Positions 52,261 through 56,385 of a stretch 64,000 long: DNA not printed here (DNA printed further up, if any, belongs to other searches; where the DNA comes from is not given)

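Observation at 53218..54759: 514-aa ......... intein inside the secretion ATPase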

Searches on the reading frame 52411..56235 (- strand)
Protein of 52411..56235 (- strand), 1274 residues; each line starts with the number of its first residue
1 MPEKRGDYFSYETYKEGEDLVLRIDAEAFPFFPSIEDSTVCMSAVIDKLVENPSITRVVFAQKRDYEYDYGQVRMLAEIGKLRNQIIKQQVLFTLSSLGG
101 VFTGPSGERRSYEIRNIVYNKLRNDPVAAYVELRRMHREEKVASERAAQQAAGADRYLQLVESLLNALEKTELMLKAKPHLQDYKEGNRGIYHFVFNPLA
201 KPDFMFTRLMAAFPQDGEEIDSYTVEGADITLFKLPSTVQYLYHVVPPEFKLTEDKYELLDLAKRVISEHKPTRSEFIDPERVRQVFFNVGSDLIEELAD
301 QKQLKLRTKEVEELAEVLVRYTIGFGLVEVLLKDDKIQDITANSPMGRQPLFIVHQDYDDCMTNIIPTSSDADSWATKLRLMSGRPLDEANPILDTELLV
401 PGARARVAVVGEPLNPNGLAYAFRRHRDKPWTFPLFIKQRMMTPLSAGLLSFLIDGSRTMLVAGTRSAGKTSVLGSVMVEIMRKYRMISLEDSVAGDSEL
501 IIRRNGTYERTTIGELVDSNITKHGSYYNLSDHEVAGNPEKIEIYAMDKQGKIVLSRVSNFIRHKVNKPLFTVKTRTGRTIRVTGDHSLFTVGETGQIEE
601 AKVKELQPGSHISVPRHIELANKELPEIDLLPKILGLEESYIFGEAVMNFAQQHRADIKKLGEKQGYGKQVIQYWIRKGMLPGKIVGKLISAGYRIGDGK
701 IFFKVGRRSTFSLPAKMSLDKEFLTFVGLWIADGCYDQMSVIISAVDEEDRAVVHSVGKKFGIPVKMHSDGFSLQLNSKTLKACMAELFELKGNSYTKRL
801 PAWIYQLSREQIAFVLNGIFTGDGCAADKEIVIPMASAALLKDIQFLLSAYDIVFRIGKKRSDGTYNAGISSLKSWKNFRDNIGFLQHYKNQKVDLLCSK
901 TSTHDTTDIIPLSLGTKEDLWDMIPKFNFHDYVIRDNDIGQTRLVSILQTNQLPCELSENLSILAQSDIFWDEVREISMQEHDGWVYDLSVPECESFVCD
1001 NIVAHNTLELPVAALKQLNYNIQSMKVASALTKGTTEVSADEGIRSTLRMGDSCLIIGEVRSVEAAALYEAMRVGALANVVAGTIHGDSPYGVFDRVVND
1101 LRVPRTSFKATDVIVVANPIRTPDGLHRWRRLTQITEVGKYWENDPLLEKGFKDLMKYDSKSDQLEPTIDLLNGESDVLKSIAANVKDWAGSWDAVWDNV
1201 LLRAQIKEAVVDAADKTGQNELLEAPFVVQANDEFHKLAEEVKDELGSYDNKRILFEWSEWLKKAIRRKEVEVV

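Call 4: search_protein_families(library=pfam, proteins=[window:52411-56235:-], max_evalue=0.1)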
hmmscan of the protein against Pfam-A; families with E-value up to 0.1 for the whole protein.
window:52411-56235:- (1274 aa): 4 families
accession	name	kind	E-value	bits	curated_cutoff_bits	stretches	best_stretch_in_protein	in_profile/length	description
PF14890.11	Intein_splicing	-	9.7e-26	90.9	35.8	1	505-1006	5-155/155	Intein splicing domain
PF14528.11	LAGLIDADG_3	-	1.4e-09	38.5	22.5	1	811-884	2-82/82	LAGLIDADG-like domain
PF00437.27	T2SSE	-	8.7e-09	34.9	24.9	1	1020-1111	182-268/370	Type II/IV secretion system protein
PF01079.26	Hint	-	0.0035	17.4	29.7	1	544-612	39-108/213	Hint module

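Call 5: search_protein_families(library=ncbifam, proteins=[window:52411-56235:-], max_evalue=0.1)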
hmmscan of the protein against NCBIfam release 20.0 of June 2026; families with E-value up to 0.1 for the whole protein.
window:52411-56235:- (1274 aa): 26 families (the best 25 are shown)
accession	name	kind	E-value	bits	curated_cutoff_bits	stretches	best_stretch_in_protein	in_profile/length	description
NF011491.0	PRK14898.1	equivalog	7.8e-50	169.8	783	1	493-1009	76-546/860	DNA-directed RNA polymerase subunit A''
NF058587.1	archaellum_moto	equivalog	4.2e-29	101.7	550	2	294-493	116-311/527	archaellum flagellar ATPase motor FlaI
TIGR03819.1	heli_sec_ATPase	hypoth_equivalog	2.8e-26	92.5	373.15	2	296-493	23-214/340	TadA family conjugal transfer-associated ATPase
NF045703.1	rSAM_Tes_intein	exception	7.9e-26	90.1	1700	1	497-859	160-514/1040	tetraether lipid synthase Tes, intein-containing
NF005852.0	PRK07773.1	equivalog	9e-25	87.1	780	2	793-1009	593-829/886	replicative DNA helicase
NF011303.0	PRK14715.1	equivalog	4.9e-21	73.6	1585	1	493-853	896-1258/1627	DNA-directed DNA polymerase II large subunit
NF003159.0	PRK04132.1-4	equivalog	3e-17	62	999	3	542-641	96-194/852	replication factor C small subunit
NF003157.0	PRK04132.1-2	equivalog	1e-16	60.1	1103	3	539-625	83-168/864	replication factor C small subunit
NF011418.0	PRK14845.1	equivalog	7.6e-16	57.1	756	2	541-903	64-317/1049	translation initiation factor IF-2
NF003158.0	PRK04132.1-3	equivalog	4.6e-13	47.2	1750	2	494-630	63-185/1437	replication factor C small subunit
TIGR01445.1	intein_Nterm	domain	5.8e-13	49.6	24.5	1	494-591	2-83/83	intein N-terminal splicing region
TIGR02782.1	TrbB_P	equivalog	5e-12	45.7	304.55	2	331-493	17-175/303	P-type conjugative transfer ATPase TrbB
TIGR02788.1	VirB11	equivalog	3.9e-11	42.6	249.95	2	1028-1099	195-264/308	P-type DNA transfer ATPase VirB11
NF011302.0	PRK14714.1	equivalog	1.2e-10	39.6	1791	1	495-619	934-1057/1350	DNA-directed DNA polymerase II large subunit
NF038162.1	RtcB_rel_intein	exception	3e-10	38.8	1150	1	521-828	103-370/961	intein-containing RtcB family protein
TIGR01443.1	intein_Cterm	domain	0.043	14.1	15.6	0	985-1007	1-24/24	intein C-terminal splicing region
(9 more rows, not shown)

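Call 18: find_encoding_contigs(protein=window:52414-56235:-, flank=3000, max_places=3)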
Protein window:52414-56235:- (1274 aa): no gene with exactly this product is on record in the collection.
